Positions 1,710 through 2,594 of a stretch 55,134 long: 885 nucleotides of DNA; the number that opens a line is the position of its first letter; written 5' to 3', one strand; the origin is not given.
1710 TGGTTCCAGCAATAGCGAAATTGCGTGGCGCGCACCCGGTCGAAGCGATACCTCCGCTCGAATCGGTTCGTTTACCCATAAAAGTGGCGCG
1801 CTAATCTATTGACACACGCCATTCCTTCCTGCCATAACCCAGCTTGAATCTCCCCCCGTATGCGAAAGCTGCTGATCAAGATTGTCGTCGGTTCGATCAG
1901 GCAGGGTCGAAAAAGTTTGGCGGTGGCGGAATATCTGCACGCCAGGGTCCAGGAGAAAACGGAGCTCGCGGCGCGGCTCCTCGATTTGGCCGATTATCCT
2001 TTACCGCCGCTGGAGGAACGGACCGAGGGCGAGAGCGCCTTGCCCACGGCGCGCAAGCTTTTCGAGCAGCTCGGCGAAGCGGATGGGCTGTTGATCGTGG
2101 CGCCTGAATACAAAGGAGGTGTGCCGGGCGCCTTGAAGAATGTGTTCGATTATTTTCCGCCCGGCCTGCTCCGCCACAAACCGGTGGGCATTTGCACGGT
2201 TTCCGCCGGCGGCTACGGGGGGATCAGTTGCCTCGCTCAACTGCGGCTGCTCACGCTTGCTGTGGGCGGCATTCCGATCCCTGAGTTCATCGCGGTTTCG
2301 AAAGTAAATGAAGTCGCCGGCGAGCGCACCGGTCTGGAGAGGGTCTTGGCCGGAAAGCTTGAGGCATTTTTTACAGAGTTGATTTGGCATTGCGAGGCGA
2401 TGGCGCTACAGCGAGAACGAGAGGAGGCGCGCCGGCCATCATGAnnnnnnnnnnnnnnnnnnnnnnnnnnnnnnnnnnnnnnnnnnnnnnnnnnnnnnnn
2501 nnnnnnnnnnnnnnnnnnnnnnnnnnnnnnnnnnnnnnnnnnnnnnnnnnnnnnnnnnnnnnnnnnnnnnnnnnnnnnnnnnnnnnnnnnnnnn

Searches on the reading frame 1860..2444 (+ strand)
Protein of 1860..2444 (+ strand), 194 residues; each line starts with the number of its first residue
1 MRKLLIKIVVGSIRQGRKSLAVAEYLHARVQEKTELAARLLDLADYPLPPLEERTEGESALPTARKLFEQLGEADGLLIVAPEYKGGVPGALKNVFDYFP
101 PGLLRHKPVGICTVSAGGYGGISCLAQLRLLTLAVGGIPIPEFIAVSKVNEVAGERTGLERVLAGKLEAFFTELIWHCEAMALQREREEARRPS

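Call 11: search_protein_families(library=pfam, proteins=[window:1860-2444:+], max_evalue=0.001)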
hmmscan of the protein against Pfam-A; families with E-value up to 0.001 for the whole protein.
window:1860-2444:+ (194 aa): 2 families
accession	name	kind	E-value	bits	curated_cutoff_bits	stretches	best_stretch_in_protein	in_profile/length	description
PF03358.20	FMN_red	-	5.4e-32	110.9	24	1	7-149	4-150/152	NADPH-dependent FMN reductase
PF02525.22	Flavodoxin_2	-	1.1e-08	35.5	27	1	8-98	5-102/198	Flavodoxin-like fold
